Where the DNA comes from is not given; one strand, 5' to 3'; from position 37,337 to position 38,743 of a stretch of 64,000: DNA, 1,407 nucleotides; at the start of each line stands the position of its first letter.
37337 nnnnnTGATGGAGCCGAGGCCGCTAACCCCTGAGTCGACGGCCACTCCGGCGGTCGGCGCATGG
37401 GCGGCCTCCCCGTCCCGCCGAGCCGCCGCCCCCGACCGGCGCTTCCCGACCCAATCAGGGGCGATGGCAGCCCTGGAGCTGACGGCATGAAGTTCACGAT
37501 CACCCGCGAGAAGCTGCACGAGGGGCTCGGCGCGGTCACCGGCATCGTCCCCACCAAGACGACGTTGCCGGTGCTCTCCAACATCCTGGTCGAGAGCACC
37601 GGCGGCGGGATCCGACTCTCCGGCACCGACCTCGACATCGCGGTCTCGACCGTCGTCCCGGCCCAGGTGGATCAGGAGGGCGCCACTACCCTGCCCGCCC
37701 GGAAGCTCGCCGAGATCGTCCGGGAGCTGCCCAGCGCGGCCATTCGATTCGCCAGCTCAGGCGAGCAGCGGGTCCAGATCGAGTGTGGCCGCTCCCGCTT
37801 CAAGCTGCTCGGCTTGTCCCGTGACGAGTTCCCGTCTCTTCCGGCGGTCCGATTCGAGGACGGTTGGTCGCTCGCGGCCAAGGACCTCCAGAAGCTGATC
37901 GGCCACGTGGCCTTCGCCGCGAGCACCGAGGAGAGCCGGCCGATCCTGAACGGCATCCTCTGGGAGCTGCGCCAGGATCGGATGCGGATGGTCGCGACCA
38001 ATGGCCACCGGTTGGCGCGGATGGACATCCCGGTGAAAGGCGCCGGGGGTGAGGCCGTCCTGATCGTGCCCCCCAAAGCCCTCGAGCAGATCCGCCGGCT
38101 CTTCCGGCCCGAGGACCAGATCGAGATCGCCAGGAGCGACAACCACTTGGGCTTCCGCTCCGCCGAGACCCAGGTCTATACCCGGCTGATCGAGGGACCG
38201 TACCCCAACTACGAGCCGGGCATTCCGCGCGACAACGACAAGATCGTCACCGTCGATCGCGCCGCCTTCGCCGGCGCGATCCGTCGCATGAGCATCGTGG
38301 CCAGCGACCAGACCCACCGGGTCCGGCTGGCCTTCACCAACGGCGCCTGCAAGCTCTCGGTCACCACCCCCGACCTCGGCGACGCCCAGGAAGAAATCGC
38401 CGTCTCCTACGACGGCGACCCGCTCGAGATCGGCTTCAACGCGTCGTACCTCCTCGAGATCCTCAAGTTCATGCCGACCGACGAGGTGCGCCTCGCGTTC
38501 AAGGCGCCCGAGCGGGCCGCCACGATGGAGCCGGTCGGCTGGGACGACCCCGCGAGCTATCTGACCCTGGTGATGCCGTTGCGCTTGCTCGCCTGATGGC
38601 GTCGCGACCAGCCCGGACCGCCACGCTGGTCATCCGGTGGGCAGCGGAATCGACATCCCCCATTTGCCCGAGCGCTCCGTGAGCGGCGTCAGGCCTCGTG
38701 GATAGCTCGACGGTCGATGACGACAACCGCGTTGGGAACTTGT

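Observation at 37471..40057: Two full-length, diverged beta sliding clamp genes (dnaN) in direct tandem right after dnaA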

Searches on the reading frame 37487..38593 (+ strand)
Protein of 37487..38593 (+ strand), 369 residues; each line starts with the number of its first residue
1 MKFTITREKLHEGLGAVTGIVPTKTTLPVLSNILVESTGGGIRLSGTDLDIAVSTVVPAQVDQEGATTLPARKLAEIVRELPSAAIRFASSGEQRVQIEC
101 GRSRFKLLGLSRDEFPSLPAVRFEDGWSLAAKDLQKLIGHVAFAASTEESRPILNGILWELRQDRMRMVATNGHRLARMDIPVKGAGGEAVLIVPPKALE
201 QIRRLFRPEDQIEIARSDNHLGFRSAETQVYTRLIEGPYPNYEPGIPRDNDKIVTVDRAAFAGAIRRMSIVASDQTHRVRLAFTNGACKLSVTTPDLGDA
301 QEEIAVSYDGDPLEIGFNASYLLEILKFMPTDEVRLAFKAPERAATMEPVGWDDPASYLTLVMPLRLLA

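Call 9: find_homologous_proteins(query=window:37487-38593:+, max_evalue=1e-30)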
Query window:37487-38593:+ (369 aa): 6687 proteins with E <= 1e-30 among 8000 candidates; the best 120 are listed.
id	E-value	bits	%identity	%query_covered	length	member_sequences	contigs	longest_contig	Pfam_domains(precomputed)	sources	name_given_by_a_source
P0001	9.2e-240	813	100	100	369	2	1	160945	PF00712.25,PF02768.21,PF02767.22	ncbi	ncbi:MAG: DNA polymerase III subunit beta [Gemmatimonadales bacterium]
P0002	1.0e-220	750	93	100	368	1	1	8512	PF00712.25,PF02768.21,PF02767.22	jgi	-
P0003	1.1e-220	750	92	100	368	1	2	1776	PF00712.25,PF02768.21,PF02767.22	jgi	-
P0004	1.3e-219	746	92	100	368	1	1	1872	PF00712.25,PF02768.21,PF02767.22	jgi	-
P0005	6.3e-217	738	90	100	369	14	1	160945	PF00712.25,PF02768.21,PF02767.22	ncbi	ncbi:MAG: DNA polymerase III subunit beta [Gemmatimonadales bacterium]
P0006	9.7e-211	717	86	100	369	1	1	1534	PF00712.25,PF02768.21,PF02767.22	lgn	-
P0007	3.4e-209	712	86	100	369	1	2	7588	PF00712.25,PF02768.21,PF02767.22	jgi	jgi:DNA polymerase-3 subunit beta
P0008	3.7e-208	709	85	100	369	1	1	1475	PF00712.25,PF02768.21,PF02767.22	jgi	jgi:DNA polymerase-3 subunit beta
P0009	6.7e-208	708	85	100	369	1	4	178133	PF00712.25,PF02768.21,PF02767.22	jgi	jgi:DNA polymerase-3 subunit beta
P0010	7.9e-208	708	85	100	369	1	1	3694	PF00712.25,PF02768.21,PF02767.22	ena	-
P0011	8.9e-208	707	85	100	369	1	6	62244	PF00712.25,PF02768.21,PF02767.22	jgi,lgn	jgi:DNA polymerase-3 subunit beta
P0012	2.3e-207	706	85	100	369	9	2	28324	PF00712.25,PF02768.21,PF02767.22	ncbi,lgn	-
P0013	3.4e-207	706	84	100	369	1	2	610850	PF00712.25,PF02768.21,PF02767.22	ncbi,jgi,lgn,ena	-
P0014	4.8e-207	705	85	100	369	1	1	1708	PF00712.25,PF02768.21,PF02767.22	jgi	jgi:DNA polymerase-3 subunit beta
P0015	2.8e-206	703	84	100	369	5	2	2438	PF00712.25,PF02768.21,PF02767.22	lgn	-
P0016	4.0e-206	702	85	100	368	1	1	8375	PF00712.25,PF02768.21,PF02767.22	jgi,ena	-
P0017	4.4e-206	702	84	100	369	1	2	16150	PF00712.25,PF02768.21,PF02767.22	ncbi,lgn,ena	-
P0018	6.0e-206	701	83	100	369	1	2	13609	PF00712.25,PF02768.21,PF02767.22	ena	-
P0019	6.1e-206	701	84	100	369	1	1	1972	PF00712.25,PF02768.21,PF02767.22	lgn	-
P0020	1.5e-205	700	84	100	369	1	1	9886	PF00712.25,PF02768.21,PF02767.22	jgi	jgi:DNA polymerase-3 subunit beta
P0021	2.9e-205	699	84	100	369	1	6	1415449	PF00712.25,PF02768.21,PF02767.22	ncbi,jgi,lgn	-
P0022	3.8e-205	699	83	100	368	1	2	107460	PF00712.25,PF02768.21,PF02767.22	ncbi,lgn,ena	-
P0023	8.0e-205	698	83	100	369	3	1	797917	PF00712.25,PF02768.21,PF02767.22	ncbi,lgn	ncbi:MAG: DNA polymerase III subunit beta [Gemmatimonadales bacterium]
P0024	1.1e-204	697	83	100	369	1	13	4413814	PF00712.25,PF02768.21,PF02767.22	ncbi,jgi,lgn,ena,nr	ncbi:MAG: DNA polymerase III subunit beta [Gemmatimonadales bacterium]|nr:DNA polymerase III subunit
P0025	1.4e-204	697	83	100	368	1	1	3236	PF00712.25,PF02768.21,PF02767.22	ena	-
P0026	1.5e-204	697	84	100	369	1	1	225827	PF00712.25,PF02768.21,PF02767.22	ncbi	-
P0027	2.7e-204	696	83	100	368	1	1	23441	PF00712.25,PF02768.21,PF02767.22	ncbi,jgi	jgi:DNA polymerase-3 subunit beta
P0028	3.7e-204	696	83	100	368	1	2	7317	PF00712.25,PF02768.21,PF02767.22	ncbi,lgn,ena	-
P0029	4.0e-204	695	83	100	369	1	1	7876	PF00712.25,PF02768.21,PF02767.22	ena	-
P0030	5.1e-204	695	83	100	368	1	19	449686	PF00712.25,PF02768.21,PF02767.22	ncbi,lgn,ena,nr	ncbi:MAG: DNA polymerase III subunit beta [Gemmatimonadetes bacterium]|nr:DNA polymerase III subunit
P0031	6.6e-204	695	83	100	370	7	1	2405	PF00712.25,PF02768.21,PF02767.22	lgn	-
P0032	8.5e-204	694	84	100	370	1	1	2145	PF00712.25,PF02768.21,PF02767.22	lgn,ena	-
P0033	1.4e-203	694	83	100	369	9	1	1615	PF00712.25,PF02768.21,PF02767.22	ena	-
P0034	1.4e-203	694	83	100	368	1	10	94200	PF00712.25,PF02768.21,PF02767.22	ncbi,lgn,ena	-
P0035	1.5e-203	694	83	100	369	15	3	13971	PF00712.25,PF02768.21,PF02767.22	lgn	-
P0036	1.8e-203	693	83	100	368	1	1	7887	PF00712.25,PF02768.21,PF02767.22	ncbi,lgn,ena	-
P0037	1.8e-203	693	83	100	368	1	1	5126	PF00712.25,PF02768.21,PF02767.22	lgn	-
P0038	2.5e-203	693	83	100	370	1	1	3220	PF00712.25,PF02768.21,PF02767.22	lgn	-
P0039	2.6e-203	693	83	100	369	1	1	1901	PF00712.25,PF02768.21,PF02767.22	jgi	jgi:DNA polymerase III subunit beta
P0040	3.4e-203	692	83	100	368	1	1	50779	PF00712.25,PF02768.21,PF02767.22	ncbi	-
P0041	3.6e-203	692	83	100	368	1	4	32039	PF00712.25,PF02768.21,PF02767.22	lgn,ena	-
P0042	4.4e-203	692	83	100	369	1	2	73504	PF00712.25,PF02768.21,PF02767.22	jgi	jgi:DNA polymerase-3 subunit beta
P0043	5.0e-203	692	83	100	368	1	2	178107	PF00712.25,PF02768.21,PF02767.22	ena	-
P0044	6.4e-203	692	83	100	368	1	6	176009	PF00712.25,PF02768.21,PF02767.22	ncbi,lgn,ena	-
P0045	9.1e-203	691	83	100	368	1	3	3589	PF00712.25,PF02768.21,PF02767.22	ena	-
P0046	1.3e-202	691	83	100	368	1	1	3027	PF00712.25,PF02768.21,PF02767.22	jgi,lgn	-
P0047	1.3e-202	690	83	100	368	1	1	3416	PF00712.25,PF02768.21,PF02767.22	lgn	-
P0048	1.4e-202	690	83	100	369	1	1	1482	PF00712.25,PF02768.21,PF02767.22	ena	-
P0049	1.8e-202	690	84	100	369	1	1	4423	PF00712.25,PF02768.21,PF02767.22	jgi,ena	-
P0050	1.9e-202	690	82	100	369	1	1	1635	PF00712.25,PF02768.21,PF02767.22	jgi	jgi:DNA polymerase-3 subunit beta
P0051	3.3e-202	689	82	100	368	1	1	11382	PF00712.25,PF02768.21,PF02767.22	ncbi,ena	-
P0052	3.8e-202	689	82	100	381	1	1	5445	PF00712.25,PF02768.21,PF02767.22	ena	-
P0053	4.2e-202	689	83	100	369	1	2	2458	PF00712.25,PF02768.21,PF02767.22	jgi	jgi:DNA polymerase III subunit beta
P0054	4.6e-202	689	82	100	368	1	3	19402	PF00712.25,PF02768.21,PF02767.22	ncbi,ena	-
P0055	4.6e-202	689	82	100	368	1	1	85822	PF00712.25,PF02768.21,PF02767.22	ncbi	-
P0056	4.7e-202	689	82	100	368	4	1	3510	PF00712.25,PF02768.21,PF02767.22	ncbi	-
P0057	1.2e-201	687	82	100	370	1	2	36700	PF00712.25,PF02768.21,PF02767.22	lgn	-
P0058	1.7e-201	687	82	100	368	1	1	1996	PF00712.25,PF02768.21,PF02767.22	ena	-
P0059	2.3e-198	677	81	100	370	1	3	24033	PF00712.25,PF02768.21,PF02767.22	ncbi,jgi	jgi:DNA polymerase-3 subunit beta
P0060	5.3e-198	675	80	100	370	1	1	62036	PF00712.25,PF02768.21,PF02767.22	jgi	jgi:DNA polymerase-3 subunit beta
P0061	9.5e-198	675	81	100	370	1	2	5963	PF00712.25,PF02768.21,PF02767.22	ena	-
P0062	1.8e-197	674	80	100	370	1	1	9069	PF00712.25,PF02768.21,PF02767.22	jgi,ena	-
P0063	1.9e-197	674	80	100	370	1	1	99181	PF00712.25,PF02768.21,PF02767.22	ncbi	-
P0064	1.9e-197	674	80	100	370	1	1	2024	PF00712.25,PF02768.21,PF02767.22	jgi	jgi:DNA polymerase III subunit beta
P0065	2.4e-197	673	80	100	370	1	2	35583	PF00712.25,PF02768.21,PF02767.22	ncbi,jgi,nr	ncbi:MAG TPA: DNA polymerase III subunit beta [Gemmatimonadales bacterium]|jgi:DNA polymerase-3 subu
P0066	2.9e-197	673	80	100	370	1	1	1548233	PF00712.25,PF02768.21,PF02767.22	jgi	jgi:DNA polymerase-3 subunit beta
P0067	3.1e-197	673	80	100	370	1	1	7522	PF00712.25,PF02768.21,PF02767.22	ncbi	-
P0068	4.1e-197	672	83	100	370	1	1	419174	PF00712.25,PF02768.21,PF02767.22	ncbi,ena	-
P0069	6.4e-197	672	80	100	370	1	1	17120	PF00712.25,PF02768.21,PF02767.22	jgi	jgi:DNA polymerase-3 subunit beta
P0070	1.1e-196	671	80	100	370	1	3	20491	PF00712.25,PF02768.21,PF02767.22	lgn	-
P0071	1.1e-196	671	80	100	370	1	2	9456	PF00712.25,PF02768.21,PF02767.22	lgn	-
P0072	1.1e-196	671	80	100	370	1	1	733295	PF00712.25,PF02768.21,PF02767.22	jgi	jgi:DNA polymerase III subunit beta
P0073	1.3e-196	671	80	100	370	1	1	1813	PF00712.25,PF02768.21,PF02767.22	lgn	-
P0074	1.4e-196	671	80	100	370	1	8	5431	PF00712.25,PF02768.21,PF02767.22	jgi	jgi:DNA polymerase III subunit beta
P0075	1.8e-196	670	80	100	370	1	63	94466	PF00712.25,PF02768.21,PF02767.22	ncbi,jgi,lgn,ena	ncbi:MAG TPA: DNA polymerase III subunit beta [Gemmatimonadales bacterium]|jgi:DNA polymerase-3 subu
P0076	3.1e-196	670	80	100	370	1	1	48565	PF00712.25,PF02768.21,PF02767.22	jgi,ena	jgi:DNA polymerase III subunit beta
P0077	3.1e-196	670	80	100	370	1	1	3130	PF00712.25,PF02768.21,PF02767.22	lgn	-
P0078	4.0e-196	669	79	100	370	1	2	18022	PF00712.25,PF02768.21,PF02767.22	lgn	-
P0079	5.8e-196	669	79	100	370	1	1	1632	PF00712.25,PF02768.21,PF02767.22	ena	-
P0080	6.4e-196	669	79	100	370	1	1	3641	PF00712.25,PF02768.21,PF02767.22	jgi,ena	jgi:DNA polymerase-3 subunit beta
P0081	9.9e-196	668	80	100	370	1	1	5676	PF00712.25,PF02768.21,PF02767.22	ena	-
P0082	1.4e-195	667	79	100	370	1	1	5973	PF00712.25,PF02768.21,PF02767.22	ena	-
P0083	1.4e-195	667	80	100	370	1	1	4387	PF00712.25,PF02768.21,PF02767.22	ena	-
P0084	2.0e-195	667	79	100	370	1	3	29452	PF00712.25,PF02768.21,PF02767.22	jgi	jgi:DNA polymerase-3 subunit beta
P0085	3.7e-195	666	79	100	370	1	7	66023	PF00712.25,PF02768.21,PF02767.22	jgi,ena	-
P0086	5.0e-195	666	79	100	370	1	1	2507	PF00712.25,PF02768.21,PF02767.22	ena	-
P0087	5.1e-195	666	79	100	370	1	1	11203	PF00712.25,PF02768.21,PF02767.22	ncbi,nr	ncbi:MAG TPA: DNA polymerase III subunit beta [Gemmatimonadales bacterium]|nr:DNA polymerase III sub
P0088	6.3e-195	665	80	100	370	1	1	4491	PF00712.25,PF02768.21,PF02767.22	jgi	-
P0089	6.4e-195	665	80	100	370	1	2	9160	PF00712.25,PF02768.21,PF02767.22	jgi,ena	-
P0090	7.6e-195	665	79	100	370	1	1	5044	PF00712.25,PF02768.21,PF02767.22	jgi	jgi:DNA polymerase-3 subunit beta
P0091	7.8e-195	665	80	100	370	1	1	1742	PF00712.25,PF02768.21,PF02767.22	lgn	-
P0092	8.0e-195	665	79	100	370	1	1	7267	PF00712.25,PF02768.21,PF02767.22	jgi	jgi:DNA polymerase-3 subunit beta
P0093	8.1e-195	665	80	100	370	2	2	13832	PF00712.25,PF02768.21,PF02767.22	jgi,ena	-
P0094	9.4e-195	665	80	100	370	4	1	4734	PF00712.25,PF02768.21,PF02767.22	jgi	-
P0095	9.7e-195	665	79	100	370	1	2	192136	PF00712.25,PF02768.21,PF02767.22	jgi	jgi:DNA polymerase-3 subunit beta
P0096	1.1e-194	664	80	100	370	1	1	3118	PF00712.25,PF02768.21,PF02767.22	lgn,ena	-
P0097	1.4e-194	664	79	100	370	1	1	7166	PF00712.25,PF02768.21,PF02767.22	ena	-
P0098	1.5e-194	664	79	100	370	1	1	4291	PF00712.25,PF02768.21,PF02767.22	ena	-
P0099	1.6e-194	664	80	100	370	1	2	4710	PF00712.25,PF02768.21,PF02767.22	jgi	jgi:DNA polymerase-3 subunit beta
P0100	1.7e-194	664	80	100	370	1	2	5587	PF00712.25,PF02768.21,PF02767.22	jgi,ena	jgi:DNA polymerase-3 subunit beta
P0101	2.0e-194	664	79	100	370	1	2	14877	PF00712.25,PF02768.21,PF02767.22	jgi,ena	-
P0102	2.0e-194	664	79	100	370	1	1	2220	PF00712.25,PF02768.21,PF02767.22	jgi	jgi:DNA polymerase-3 subunit beta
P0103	2.1e-194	663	79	100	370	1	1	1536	PF00712.25,PF02768.21,PF02767.22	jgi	jgi:DNA polymerase-3 subunit beta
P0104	2.1e-194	663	79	100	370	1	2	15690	PF00712.25,PF02768.21,PF02767.22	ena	-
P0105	2.5e-194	663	79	100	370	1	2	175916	PF00712.25,PF02768.21,PF02767.22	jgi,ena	-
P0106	2.5e-194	663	79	100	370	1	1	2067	PF00712.25,PF02768.21,PF02767.22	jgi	jgi:DNA polymerase-3 subunit beta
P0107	2.5e-194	663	79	100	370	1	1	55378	PF00712.25,PF02768.21,PF02767.22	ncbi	-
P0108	3.0e-194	663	79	100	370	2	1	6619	PF00712.25,PF02768.21,PF02767.22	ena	-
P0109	3.1e-194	663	79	100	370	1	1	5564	PF00712.25,PF02768.21,PF02767.22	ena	-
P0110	3.3e-194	663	80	100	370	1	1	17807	PF00712.25,PF02768.21,PF02767.22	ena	-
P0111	3.4e-194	663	79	100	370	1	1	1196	PF00712.25,PF02768.21,PF02767.22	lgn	-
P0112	3.5e-194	663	79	100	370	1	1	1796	PF00712.25,PF02768.21,PF02767.22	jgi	jgi:DNA polymerase-3 subunit beta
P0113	3.5e-194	663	79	100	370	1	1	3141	PF00712.25,PF02768.21,PF02767.22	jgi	jgi:DNA polymerase-3 subunit beta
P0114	4.0e-194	663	80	100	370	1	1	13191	PF00712.25,PF02768.21,PF02767.22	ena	-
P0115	4.4e-194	662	80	100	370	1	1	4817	PF00712.25,PF02768.21,PF02767.22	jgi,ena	jgi:DNA polymerase-3 subunit beta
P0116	4.4e-194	662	80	100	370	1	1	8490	PF00712.25,PF02768.21,PF02767.22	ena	-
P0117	4.6e-194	662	79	100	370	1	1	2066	PF00712.25,PF02768.21,PF02767.22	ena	-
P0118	4.7e-194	662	79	100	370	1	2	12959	PF00712.25,PF02768.21,PF02767.22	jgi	jgi:DNA polymerase-3 subunit beta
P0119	4.8e-194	662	79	100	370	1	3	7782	PF00712.25,PF02768.21,PF02767.22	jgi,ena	jgi:DNA polymerase-3 subunit beta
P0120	4.9e-194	662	79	100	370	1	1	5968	PF00712.25,PF02768.21,PF02767.22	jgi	jgi:DNA polymerase-3 subunit beta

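Call 10: search_protein_families(library=ncbifam, proteins=[window:37487-38593:+])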
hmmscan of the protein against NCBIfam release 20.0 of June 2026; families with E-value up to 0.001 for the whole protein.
window:37487-38593:+ (369 aa): 3 families
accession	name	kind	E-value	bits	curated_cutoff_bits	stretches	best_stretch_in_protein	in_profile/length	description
TIGR00663.1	dnan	equivalog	2.2e-93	313.1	137.65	1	1-367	1-367/367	DNA polymerase III subunit beta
NF004184.0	PRK05643.3-2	equivalog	3.2e-32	111.9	443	1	1-340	1-351/375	DNA polymerase III subunit beta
NF011508.0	PRK14946.1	equivalog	4.7e-12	45.8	513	1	1-324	1-327/366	DNA polymerase III subunit beta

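Call 11: find_related_loci(query=window:37487-38593:+, collection=genome_contigs, flank=6000)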
Query window:37487-38593:+ (369 aa) in genome_contigs; peptide patterns used: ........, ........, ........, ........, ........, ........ (x = any residue, [..] = any of these).
600 stretches matched a pattern (row limit reached: there are more); 573 encode a relative of the query (tblastn E <= 1e-3); the best 80 are kept; 80 distinct loci.
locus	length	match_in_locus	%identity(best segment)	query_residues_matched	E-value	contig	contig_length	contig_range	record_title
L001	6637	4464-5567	96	1-368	0e+0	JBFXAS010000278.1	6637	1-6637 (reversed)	MAG: Gemmatimonadales bacterium isolate CA_2019_TPBS_28 NODE_42149_length_6637_cov_3.381874_TPBS, whole genome shotgun s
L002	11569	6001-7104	85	1-368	0e+0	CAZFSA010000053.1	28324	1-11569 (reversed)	MAG TPA_asm: uncultured Gemmatimonas sp. isolate SRP290908_co1_117 genome assembly, contig: NODE_2001_length_28324_cov_2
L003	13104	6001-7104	84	1-368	0e+0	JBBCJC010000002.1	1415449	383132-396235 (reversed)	MAG: Gemmatimonadales bacterium isolate MAG_CPA_16 P10A_000000101687, whole genome shotgun sequence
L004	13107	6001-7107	83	1-368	0e+0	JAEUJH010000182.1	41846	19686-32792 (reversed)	MAG: Gemmatimonadetes bacterium isolate new MAG-64 k141_2764678, whole genome shotgun sequence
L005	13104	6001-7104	82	1-368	0e+0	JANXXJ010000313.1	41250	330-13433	MAG: Gemmatimonadetes bacterium isolate GL140_2_metabat_77 GL140_2_k141_353717, whole genome shotgun sequence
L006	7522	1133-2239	80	1-368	0e+0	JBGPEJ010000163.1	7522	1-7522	MAG: Gemmatimonadota bacterium isolate OBJ_0618_7090110_93 k141_1682818_length_7522_cov_14.3845, whole genome shotgun se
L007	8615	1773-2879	81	1-368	0e+0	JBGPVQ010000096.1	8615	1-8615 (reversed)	MAG: Gemmatimonadota bacterium isolate OBJ1_062018_110_12 k141_78761_length_8615_cov_21.5171, whole genome shotgun seque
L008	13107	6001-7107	79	1-368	0e+0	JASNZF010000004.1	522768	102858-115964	MAG: Gemmatimonadales bacterium isolate GEMM-2 HKU-EGSB-GEMM-2_4, whole genome shotgun sequence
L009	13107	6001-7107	79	1-368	0e+0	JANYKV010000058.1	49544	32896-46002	MAG: Gemmatimonadetes bacterium isolate GL140_5_metabinner_5 GL140_5_k141_42100, whole genome shotgun sequence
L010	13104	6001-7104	77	1-368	0e+0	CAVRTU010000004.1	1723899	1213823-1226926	MAG: uncultured Gemmatimonadales bacterium isolate MFD02809.bin.4.106 genome assembly, contig: contig_76819, whole genom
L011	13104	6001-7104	79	1-368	0e+0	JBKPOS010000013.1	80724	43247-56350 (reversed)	MAG: Gemmatimonadota bacterium isolate GS_HAYS_MAG_00008 GS_HAYS_000000600586, whole genome shotgun sequence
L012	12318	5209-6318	79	1-368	0e+0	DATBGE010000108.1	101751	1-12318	MAG TPA_asm: Gemmatimonadales bacterium isolate SMAG_U3829 k141_2778489, whole genome shotgun sequence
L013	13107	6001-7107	80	1-368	0e+0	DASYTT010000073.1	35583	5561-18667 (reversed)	MAG TPA_asm: Gemmatimonadales bacterium isolate SMAG_U4574 k141_993328, whole genome shotgun sequence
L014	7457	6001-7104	78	1-368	0e+0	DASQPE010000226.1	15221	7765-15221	MAG TPA_asm: Gemmatimonadales bacterium isolate SMAG_U10821 k141_795051, whole genome shotgun sequence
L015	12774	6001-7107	79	1-368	0e+0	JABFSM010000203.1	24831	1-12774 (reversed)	MAG: Gemmatimonadales bacterium isolate WB-IL-12 seq_890, whole genome shotgun sequence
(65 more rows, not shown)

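Call 14: find_encoding_contigs(protein=P0001, flank=3000, max_places=4)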
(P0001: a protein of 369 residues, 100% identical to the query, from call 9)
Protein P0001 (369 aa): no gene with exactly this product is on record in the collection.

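Call 15: find_encoding_contigs(protein=P0002, flank=8000, max_places=4)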
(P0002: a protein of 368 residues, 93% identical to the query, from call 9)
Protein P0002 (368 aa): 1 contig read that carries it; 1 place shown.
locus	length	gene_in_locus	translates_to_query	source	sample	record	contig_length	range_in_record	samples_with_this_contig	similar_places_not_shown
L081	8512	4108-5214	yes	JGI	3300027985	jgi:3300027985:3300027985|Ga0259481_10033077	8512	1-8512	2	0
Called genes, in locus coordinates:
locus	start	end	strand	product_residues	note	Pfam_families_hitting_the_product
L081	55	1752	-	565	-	PF14849:YidC_periplas, PF02096:60KD_IMP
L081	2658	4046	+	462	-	PF11638:DnaA_N, PF00308:Bac_DnaA, PF01695:IstB_IS21, PF08299:Bac_DnaA_C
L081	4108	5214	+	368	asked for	PF00712:DNA_pol3_beta, PF02767:DNA_pol3_beta_2, PF02768:DNA_pol3_beta_3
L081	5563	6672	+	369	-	PF00712:DNA_pol3_beta, PF02767:DNA_pol3_beta_2, PF02768:DNA_pol3_beta_3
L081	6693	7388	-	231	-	PF00912:Transgly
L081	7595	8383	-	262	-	-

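Call 18: search_solved_structures(query=window:37487-38593:+, max_evalue=1e-20, show_alignments=0)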
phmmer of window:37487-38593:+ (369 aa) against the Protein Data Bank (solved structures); distinct sequences matched with E-value up to 1e-20: 51.
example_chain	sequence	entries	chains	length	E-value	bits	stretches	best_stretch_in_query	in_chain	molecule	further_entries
6ams_A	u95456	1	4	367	2e-64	221.2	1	1-367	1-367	Beta sliding clamp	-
4tsz_A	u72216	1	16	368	2e-64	221.2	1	1-367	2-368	DNA polymerase III subunit beta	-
4tr8_A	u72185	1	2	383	2.3e-64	220.9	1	1-367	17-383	DNA polymerase III subunit beta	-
6pth_A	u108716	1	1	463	4.3e-64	220.1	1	1-367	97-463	Beta sliding clamp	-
7rzm_A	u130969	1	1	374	4.4e-63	216.7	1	1-367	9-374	DNA polymerase III subunit beta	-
5wce_A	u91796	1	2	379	1.3e-62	215.2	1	1-366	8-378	DNA polymerase III subunit beta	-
6izo_A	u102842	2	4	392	1.4e-62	215.1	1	1-366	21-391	Beta sliding clamp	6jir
6deg_A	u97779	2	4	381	9.2e-61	209.1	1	1-366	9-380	Beta sliding clamp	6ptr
8xla_A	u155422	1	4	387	4.3e-58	200.3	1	6-366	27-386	Beta sliding clamp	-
7ybd_A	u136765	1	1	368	1.8e-53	185.1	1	7-367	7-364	Beta sliding clamp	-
7evp_A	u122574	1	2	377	4.4e-53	183.9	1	1-366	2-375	Beta sliding clamp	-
6amq_A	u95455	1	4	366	6.6e-53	183.3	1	1-367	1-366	DNA polymerase III subunit beta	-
6fvm_A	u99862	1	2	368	6.8e-53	183.2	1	1-367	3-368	Beta sliding clamp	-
1mmi_A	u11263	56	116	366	9.1e-53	182.8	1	1-367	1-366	DNA polymerase III, beta chain | DNA POLYMERASE III | DNA POLYMERASE III BETA SUBUNIT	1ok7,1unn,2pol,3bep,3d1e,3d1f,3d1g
3q4l_A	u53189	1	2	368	9.3e-53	182.8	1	1-367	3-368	DNA polymerase III subunit beta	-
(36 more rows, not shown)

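Call 45: search_protein_representatives(protein=window:37487-38593:+)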
Query: 369 residues. Proteins with E-value up to 0.001 (for the whole library): 49404; up to 1e-10: 32778; up to 1e-30: 10131. The best 150 are listed.
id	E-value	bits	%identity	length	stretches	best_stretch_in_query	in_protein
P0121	6.1e-141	486.0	61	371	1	1-368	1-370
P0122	1.2e-122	425.9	57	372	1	1-367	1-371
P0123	4.0e-121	420.8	55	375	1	1-368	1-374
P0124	1.0e-119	416.2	71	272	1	1-262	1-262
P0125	4.7e-111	387.7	48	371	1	1-368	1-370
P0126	2.3e-108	378.9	71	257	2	236-368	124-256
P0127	1.4e-102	359.9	47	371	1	1-368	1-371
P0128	1.4e-102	359.8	47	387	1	1-367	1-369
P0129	1.2e-101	356.8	49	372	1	1-368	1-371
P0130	4.7e-99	348.2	47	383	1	1-367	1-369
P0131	6.7e-99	347.8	48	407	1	1-368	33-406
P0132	3.5e-97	342.1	49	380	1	1-368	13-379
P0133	6.6e-97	341.2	44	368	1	1-367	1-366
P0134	4.7e-96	338.4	46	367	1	1-368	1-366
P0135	3.1e-95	335.7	48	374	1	1-369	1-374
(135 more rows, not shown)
